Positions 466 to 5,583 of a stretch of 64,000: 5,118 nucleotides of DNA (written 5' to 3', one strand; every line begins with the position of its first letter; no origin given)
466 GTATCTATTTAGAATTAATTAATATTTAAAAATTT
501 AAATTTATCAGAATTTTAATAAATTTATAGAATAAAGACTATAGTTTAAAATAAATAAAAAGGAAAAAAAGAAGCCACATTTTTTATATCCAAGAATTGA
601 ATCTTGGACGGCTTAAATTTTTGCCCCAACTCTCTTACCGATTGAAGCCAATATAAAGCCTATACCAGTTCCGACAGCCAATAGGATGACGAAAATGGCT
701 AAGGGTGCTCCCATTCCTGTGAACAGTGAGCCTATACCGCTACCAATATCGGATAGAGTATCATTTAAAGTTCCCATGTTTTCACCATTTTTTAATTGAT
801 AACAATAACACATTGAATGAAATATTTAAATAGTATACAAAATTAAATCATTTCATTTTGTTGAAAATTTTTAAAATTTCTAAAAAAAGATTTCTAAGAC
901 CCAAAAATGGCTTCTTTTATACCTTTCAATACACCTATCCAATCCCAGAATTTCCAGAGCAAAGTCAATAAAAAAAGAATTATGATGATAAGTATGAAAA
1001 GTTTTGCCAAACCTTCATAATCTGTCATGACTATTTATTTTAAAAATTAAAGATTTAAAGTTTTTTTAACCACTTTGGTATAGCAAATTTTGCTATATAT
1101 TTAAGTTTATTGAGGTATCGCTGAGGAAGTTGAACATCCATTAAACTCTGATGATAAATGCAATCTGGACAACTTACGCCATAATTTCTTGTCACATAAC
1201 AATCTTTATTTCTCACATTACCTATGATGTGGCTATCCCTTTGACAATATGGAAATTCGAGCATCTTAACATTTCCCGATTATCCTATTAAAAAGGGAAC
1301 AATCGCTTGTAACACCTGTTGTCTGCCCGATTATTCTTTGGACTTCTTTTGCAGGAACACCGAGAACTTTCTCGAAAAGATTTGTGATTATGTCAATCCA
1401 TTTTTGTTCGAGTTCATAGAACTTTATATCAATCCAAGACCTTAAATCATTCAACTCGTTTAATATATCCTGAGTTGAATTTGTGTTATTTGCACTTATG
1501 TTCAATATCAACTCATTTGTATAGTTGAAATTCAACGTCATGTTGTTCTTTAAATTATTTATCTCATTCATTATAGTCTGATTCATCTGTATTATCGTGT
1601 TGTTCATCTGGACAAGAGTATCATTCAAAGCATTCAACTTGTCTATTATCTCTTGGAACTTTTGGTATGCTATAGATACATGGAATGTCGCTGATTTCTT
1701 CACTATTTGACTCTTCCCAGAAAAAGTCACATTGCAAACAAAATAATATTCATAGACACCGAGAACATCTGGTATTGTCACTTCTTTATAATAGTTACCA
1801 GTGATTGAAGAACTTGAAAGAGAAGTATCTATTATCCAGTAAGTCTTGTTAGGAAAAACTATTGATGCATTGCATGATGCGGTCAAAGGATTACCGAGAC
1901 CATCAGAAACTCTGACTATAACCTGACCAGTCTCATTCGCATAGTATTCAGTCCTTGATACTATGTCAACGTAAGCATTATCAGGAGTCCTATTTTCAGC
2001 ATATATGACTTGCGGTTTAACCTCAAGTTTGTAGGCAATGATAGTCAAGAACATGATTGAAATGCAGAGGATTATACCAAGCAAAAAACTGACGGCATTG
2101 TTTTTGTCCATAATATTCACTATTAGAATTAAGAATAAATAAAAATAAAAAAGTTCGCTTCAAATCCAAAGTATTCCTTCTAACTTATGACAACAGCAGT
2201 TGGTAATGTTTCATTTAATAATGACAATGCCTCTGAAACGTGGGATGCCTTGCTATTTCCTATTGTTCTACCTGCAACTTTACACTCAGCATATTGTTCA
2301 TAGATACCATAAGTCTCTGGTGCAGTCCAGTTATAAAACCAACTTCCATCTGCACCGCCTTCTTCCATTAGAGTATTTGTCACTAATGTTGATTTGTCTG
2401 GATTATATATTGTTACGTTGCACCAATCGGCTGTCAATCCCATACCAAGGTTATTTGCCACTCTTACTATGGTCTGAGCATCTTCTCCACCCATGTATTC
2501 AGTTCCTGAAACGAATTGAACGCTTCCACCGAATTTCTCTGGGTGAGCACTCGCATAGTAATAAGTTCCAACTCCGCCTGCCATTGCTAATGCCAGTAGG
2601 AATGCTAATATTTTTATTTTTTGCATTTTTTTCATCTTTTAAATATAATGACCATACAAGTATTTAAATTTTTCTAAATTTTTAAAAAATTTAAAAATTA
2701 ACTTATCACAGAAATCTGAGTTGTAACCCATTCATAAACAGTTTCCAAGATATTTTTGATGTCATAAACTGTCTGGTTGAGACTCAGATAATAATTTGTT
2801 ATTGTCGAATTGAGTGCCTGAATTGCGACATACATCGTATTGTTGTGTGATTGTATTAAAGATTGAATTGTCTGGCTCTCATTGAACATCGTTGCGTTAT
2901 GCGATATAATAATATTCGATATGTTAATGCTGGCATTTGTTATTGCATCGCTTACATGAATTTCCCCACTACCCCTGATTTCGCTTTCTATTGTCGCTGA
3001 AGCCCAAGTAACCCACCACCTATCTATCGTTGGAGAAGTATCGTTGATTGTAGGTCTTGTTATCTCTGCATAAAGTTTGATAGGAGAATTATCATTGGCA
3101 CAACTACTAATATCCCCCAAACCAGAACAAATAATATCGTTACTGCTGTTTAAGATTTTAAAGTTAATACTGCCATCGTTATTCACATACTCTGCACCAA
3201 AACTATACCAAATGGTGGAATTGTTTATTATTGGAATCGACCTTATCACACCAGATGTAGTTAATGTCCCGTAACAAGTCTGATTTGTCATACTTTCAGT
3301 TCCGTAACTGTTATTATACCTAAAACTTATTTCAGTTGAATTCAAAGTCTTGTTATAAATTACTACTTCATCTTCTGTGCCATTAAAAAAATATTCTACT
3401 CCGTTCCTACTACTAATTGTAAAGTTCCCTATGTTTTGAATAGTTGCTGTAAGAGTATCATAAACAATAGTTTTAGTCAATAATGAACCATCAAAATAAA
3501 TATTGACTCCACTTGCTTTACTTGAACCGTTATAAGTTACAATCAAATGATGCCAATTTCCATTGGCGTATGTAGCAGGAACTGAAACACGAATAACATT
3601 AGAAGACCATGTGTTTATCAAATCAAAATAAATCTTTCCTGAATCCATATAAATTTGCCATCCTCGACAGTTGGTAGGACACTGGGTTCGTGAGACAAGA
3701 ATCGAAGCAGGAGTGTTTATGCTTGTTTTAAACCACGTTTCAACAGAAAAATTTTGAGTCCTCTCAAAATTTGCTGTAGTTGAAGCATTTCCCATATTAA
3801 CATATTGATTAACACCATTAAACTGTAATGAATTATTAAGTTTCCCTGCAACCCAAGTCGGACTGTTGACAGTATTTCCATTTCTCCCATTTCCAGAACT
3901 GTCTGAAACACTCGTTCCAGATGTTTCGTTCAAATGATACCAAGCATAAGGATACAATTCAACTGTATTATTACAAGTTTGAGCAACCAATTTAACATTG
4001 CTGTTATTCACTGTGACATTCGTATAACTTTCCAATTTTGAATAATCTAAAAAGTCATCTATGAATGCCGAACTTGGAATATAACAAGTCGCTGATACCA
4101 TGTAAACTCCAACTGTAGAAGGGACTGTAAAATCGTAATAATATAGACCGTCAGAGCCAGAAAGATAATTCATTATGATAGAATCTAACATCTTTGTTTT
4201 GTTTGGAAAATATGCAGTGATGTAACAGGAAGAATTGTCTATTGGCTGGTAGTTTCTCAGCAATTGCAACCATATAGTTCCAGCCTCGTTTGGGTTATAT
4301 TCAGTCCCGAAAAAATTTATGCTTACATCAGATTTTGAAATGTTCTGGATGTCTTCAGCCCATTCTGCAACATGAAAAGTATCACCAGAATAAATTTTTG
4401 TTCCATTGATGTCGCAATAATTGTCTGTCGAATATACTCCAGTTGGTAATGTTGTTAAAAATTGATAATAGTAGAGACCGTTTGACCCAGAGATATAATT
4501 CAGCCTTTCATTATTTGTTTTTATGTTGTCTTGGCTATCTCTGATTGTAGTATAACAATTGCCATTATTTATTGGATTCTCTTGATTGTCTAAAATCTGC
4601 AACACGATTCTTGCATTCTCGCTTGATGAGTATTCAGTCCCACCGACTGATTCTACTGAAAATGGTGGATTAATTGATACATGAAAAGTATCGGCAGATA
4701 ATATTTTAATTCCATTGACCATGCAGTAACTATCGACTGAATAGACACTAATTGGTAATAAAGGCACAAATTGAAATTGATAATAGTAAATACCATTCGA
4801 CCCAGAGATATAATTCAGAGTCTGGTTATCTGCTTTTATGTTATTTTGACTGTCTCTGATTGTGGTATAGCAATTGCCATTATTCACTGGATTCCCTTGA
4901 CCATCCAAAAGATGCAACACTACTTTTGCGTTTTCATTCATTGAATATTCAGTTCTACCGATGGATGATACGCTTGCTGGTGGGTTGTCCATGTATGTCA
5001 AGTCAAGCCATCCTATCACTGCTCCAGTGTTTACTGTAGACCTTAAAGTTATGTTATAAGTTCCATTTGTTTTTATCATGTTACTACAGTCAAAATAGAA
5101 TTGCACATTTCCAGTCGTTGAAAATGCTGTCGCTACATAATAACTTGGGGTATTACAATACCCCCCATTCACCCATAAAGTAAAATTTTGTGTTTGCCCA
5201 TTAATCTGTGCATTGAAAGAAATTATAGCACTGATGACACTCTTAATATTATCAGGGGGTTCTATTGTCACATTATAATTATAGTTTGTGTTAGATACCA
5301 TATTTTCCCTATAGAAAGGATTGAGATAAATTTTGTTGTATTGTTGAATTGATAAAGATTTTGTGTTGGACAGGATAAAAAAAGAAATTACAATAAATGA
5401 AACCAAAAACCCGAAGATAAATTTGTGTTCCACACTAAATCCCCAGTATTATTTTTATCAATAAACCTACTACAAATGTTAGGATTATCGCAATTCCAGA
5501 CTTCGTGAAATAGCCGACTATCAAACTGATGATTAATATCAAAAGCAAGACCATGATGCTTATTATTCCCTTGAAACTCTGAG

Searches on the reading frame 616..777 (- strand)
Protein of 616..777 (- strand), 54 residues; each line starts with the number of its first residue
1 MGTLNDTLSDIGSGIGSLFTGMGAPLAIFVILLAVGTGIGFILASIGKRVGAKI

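Call 70: search_dna_similar(query=window:616-777:-, collection=phages, mode=protein, max_evalue=1, max_rows=10)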
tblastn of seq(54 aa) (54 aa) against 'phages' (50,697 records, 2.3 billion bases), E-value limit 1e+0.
No match.

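Call 71: search_protein_families(library=phrogs, proteins=[window:616-777:-], max_evalue=0.05)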
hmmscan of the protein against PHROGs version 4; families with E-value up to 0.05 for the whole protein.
seq(54 aa): 0 families

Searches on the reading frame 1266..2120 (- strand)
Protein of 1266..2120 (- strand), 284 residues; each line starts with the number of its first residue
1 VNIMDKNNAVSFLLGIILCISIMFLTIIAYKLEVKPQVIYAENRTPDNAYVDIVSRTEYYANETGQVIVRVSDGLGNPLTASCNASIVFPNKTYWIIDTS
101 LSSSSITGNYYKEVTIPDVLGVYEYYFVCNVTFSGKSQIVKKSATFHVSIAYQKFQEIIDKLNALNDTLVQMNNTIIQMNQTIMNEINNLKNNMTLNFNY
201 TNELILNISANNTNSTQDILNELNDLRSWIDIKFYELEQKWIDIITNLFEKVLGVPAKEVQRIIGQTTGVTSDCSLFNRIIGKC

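Call 17: search_protein_families(library=pfam, proteins=[window:1266-2120:-], max_evalue=0.01)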
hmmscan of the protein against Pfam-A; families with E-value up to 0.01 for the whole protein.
window:1266-2120:- (284 aa): 0 families

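Call 36: search_protein_families(library=pfam, alignment_id=A1, max_evalue=0.001)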
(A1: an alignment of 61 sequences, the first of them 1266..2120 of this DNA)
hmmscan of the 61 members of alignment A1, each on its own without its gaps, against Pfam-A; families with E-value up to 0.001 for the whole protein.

A. member 1, window:1266-2120:- (284 aa): 0 families

B. families by the number of members that match (of 61 scanned): 25 families
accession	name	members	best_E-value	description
PF00535.33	Glycos_transf_2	3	2.1e-20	Glycosyl transferase family 2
PF13641.12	Glyco_tranf_2_3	2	3e-10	Glycosyltransferase like family 2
PF13704.12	Glyco_tranf_2_4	2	0.00055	Glycosyl transferase family 2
PF13482.12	RNase_H_2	1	1.1e-23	RNase_H superfamily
PF22811.2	Zn_ribbon_NrdR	1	5.3e-14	Transcriptional repressor NrdR-like, N-terminal domain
PF02481.21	DNA_processg_A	1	3.8e-10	DNA recombination-mediator protein A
PF10108.15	DNA_pol_B_exo2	1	4.5e-10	Predicted 3'-5' exonuclease related to the exonuclease domain of PolB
PF08241.18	Methyltransf_11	1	2.9e-09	Methyltransferase domain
PF13632.12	Glyco_trans_2_3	1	1.1e-08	Glycosyl transferase family group 2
PF00125.30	Histone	1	2.6e-07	Core histone H2A/H2B/H3/H4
PF01944.22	SpoIIM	1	2.8e-07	Stage II sporulation protein M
PF00808.29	CBFD_NFYB_HMF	1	8.8e-07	Histone-like transcription factor (CBF/NF-Y) and archaeal histone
PF13649.12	Methyltransf_25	1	9.2e-07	Methyltransferase domain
PF03104.25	DNA_pol_B_exo1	1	1.1e-06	DNA polymerase family B, exonuclease domain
PF10686.14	YAcAr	1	1.7e-06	YspA, cpYpsA-related SLOG family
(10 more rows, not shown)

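Call 37: search_protein_families(library=phrogs, alignment_id=A1, max_evalue=0.001)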
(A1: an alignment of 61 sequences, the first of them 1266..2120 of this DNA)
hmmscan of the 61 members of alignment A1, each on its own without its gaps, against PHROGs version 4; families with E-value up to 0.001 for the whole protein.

A. member 1, window:1266-2120:- (284 aa): 0 families

B. families by the number of members that match (of 61 scanned): 22 families
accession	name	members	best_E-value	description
phrog_841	-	2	7.3e-16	GtrB-like O-antigen conversion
phrog_1035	-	2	1.6e-06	endonuclease VII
phrog_13126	-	2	0.0002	beta-1,4-glycosyltransferase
phrog_403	-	1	1.3e-12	DNA polymerase exonuclease subunit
phrog_289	-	1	4.4e-12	GTP-binding domain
phrog_15463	-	1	3.8e-09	HNH endonuclease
phrog_2214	-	1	4.3e-09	HNH endonuclease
phrog_36879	-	1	6.8e-09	-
phrog_8660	-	1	5.1e-08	HNH endonuclease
phrog_192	-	1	7e-08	DNA polymerase exonuclease subunit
phrog_2118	-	1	7.3e-08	HNH endonuclease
phrog_16726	-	1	1.5e-07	HNH endonuclease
phrog_5718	-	1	6.7e-07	HNH endonuclease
phrog_10675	-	1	1.1e-06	-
phrog_22973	-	1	2.9e-06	glycosyltransferase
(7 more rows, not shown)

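Call 71: search_protein_families(library=phrogs, proteins=[window:1266-2120:-], max_evalue=0.05)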
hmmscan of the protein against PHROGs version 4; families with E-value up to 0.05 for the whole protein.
window:1266-2120:- (284 aa): 1 family
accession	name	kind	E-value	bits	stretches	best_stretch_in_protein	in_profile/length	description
phrog_167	-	tail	0.02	13.6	1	113-271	857-985/1555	tail length tape measure protein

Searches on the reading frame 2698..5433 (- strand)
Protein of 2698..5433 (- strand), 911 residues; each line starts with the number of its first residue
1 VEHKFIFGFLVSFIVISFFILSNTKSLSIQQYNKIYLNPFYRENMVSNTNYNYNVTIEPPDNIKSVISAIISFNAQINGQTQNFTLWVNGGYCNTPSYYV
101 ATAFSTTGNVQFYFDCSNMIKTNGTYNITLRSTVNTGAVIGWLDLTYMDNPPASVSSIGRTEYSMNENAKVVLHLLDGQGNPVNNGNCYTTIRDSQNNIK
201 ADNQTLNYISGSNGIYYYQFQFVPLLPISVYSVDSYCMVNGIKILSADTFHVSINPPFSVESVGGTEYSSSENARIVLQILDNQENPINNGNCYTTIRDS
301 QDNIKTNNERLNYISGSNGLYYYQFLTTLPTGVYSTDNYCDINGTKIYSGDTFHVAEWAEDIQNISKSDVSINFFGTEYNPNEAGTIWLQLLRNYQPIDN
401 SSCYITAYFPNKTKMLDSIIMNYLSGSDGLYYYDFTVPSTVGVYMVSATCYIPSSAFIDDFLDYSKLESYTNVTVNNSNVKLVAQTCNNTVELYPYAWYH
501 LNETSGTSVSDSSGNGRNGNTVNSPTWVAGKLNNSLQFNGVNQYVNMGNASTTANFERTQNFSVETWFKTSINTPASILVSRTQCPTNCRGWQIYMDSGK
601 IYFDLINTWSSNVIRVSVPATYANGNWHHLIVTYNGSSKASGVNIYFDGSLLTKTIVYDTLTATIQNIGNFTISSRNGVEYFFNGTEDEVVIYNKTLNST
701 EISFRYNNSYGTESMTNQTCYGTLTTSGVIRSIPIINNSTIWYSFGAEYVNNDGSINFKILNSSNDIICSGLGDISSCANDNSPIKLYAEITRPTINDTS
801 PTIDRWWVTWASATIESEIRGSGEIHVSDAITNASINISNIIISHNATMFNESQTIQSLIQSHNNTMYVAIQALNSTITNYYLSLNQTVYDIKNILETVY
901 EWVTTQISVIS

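Call 8: search_protein_families(library=pfam, proteins=[window:2698-5433:-], max_evalue=0.01)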
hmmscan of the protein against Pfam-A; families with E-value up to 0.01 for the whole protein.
window:2698-5433:- (911 aa): 2 families
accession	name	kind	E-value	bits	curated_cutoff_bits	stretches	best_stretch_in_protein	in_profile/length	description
PF13385.13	Laminin_G_3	-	1.2e-18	68.2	27.6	1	540-703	2-151/151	Concanavalin A-like lectin/glucanases superfamily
PF22556.1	DAM-like-phage2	-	0.0078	16.4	27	0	212-239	51-79/181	Phage DNA Adenine Methylase-like domain 2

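Call 71: search_protein_families(library=phrogs, proteins=[window:2698-5433:-], max_evalue=0.05)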
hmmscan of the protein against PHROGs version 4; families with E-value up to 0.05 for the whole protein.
window:2698-5433:- (911 aa): 1 family
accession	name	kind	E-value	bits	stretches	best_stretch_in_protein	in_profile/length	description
phrog_17324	-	unknown function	0.0065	16.7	1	473-509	40-76/232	-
